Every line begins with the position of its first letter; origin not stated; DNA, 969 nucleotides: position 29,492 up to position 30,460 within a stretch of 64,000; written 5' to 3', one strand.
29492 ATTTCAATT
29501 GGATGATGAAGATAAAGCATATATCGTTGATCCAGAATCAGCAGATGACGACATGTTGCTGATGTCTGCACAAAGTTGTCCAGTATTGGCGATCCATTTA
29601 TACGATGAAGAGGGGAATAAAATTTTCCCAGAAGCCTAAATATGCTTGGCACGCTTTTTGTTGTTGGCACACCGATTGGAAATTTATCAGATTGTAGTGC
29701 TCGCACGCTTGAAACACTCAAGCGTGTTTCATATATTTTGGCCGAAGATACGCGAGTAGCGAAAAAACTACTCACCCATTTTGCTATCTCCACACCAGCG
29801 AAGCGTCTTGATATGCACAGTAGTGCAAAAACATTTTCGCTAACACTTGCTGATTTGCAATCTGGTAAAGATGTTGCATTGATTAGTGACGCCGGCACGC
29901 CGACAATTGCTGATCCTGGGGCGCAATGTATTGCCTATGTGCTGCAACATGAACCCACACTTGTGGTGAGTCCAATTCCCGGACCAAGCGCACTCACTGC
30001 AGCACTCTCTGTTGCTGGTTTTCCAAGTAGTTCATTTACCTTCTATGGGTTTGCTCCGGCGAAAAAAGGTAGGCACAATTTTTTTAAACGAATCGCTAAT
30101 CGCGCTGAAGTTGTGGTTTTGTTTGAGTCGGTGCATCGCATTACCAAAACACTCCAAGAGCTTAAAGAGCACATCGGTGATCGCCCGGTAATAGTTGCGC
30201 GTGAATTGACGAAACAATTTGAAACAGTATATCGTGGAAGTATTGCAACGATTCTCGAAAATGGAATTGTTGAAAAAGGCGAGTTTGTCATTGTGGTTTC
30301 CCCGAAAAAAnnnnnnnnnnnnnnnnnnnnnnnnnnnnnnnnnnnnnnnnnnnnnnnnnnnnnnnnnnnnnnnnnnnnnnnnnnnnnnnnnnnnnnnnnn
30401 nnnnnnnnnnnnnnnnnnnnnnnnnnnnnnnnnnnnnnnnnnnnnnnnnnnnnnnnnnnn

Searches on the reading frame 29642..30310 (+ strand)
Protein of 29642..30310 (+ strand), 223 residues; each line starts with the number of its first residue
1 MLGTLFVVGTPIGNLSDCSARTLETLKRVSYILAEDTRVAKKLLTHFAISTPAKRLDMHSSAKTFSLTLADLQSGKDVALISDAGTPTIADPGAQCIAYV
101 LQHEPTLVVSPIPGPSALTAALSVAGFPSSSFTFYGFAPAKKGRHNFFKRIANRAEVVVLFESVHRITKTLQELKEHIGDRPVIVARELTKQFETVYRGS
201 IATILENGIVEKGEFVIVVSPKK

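Call 70: find_homologous_proteins(query=window:29642-30310:+, max_evalue=1e-40)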
Query window:29642-30310:+ (223 aa): 4457 proteins with E <= 1e-40 among 8000 candidates; the best 120 are listed.
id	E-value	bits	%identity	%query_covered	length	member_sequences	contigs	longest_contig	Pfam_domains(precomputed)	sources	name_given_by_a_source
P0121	4.2e-139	479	100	100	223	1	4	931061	PF00590.26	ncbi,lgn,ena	-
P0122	1.8e-85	304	64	100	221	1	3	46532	PF00590.26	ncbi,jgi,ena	-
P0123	2.7e-74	267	57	98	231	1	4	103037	PF00590.26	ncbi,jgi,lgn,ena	-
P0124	2.9e-65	238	53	98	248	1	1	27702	PF00590.26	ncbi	-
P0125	4.1e-65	237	52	100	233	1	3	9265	PF00590.26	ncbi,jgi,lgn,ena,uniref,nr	ncbi:MAG: 16S rRNA (cytidine(1402)-2'-O)-methyltransferase [Candidatus Magasanikbacteria bacterium C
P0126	1.2e-64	236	56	98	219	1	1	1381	PF00590.26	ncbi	-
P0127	1.0e-63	233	52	98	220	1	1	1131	PF00590.26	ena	-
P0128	2.3e-63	232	53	99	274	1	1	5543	PF00590.26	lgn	-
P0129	1.1e-62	230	53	98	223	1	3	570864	PF00590.26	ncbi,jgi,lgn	-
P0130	1.2e-62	229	53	97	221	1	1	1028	PF00590.26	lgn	-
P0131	2.8e-62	228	52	98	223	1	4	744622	PF00590.26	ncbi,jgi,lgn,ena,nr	ncbi:16S rRNA (cytidine(1402)-2'-O)-methyltransferase [Patescibacteria group bacterium]|nr:16S rRNA 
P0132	4.1e-62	228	53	97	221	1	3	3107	PF00590.26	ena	-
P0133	8.3e-62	227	52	99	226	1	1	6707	PF00590.26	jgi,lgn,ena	-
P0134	9.5e-62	226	52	99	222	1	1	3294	PF00590.26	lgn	-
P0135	1.0e-61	226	51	98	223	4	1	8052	PF00590.26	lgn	-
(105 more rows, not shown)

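Call 71: find_encoding_contigs(protein=P0122, flank=3000, max_places=3)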
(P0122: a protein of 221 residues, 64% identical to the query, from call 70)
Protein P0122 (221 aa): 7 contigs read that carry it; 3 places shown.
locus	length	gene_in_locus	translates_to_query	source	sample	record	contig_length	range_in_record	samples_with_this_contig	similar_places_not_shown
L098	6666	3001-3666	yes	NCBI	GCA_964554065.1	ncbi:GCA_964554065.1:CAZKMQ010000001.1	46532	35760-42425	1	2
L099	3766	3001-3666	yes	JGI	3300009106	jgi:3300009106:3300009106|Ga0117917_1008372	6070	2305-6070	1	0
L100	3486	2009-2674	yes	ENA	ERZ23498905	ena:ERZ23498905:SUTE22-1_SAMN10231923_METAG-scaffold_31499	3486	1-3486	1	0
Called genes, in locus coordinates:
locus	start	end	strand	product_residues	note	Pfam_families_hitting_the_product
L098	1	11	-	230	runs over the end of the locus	PF00970:FAD_binding_6, PF08021:FAD_binding_9 (faint), PF00175:NAD_binding_1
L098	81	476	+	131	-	PF02082:Rrf2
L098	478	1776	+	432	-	PF00266:Aminotran_5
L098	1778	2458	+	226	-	PF01592:NifU_N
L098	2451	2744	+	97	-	PF01257:2Fe-2S_thioredx (weak)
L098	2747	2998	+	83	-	PF13459:Fer4_15, PF13370:Fer4_13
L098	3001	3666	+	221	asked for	PF00590:TP_methylase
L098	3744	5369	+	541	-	PF00133:tRNA-synt_1, PF01406:tRNA-synt_1e, PF09334:tRNA-synt_1g, PF00133:tRNA-synt_1, PF01406:tRNA-synt_1e (weak)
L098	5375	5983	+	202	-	PF02674:Colicin_V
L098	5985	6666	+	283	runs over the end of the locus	PF01026:TatD_DNase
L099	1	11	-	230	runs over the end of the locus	PF00970:FAD_binding_6, PF08021:FAD_binding_9 (faint), PF00175:NAD_binding_1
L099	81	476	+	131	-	PF02082:Rrf2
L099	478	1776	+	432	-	PF00266:Aminotran_5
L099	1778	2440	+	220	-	PF01592:NifU_N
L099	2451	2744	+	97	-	PF01257:2Fe-2S_thioredx (weak)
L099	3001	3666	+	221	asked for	PF00590:TP_methylase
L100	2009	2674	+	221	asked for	PF00590:TP_methylase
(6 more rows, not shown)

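Call 72: find_encoding_contigs(protein=P0123, flank=3000, max_places=3)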
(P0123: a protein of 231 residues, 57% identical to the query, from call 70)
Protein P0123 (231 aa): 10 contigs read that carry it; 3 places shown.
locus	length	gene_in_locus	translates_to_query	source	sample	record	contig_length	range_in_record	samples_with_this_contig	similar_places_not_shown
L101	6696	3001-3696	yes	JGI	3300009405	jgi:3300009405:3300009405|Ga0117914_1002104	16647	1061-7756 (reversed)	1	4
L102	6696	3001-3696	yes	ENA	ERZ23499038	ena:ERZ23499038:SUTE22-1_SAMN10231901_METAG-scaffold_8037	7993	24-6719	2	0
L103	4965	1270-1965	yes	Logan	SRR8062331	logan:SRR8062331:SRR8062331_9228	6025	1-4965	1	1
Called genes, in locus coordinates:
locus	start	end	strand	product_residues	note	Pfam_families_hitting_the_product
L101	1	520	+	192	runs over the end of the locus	-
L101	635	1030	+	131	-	PF02082:Rrf2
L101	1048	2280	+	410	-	PF00266:Aminotran_5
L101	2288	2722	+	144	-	PF01592:NifU_N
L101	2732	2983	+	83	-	PF13459:Fer4_15, PF13370:Fer4_13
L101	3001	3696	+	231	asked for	PF00590:TP_methylase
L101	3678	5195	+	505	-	PF00133:tRNA-synt_1, PF01406:tRNA-synt_1e, PF09334:tRNA-synt_1g, PF08264:Anticodon_1 (faint), PF00133:tRNA-synt_1, PF01406:tRNA-synt_1e (weak)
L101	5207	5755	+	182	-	PF02674:Colicin_V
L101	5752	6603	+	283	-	PF01026:TatD_DNase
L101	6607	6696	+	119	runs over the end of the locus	-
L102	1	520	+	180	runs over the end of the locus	?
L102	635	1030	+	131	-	PF02082:Rrf2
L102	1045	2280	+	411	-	PF00266:Aminotran_5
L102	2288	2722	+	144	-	PF01592:NifU_N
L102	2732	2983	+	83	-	PF13459:Fer4_15, PF13370:Fer4_13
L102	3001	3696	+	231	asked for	PF00590:TP_methylase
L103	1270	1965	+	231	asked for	PF00590:TP_methylase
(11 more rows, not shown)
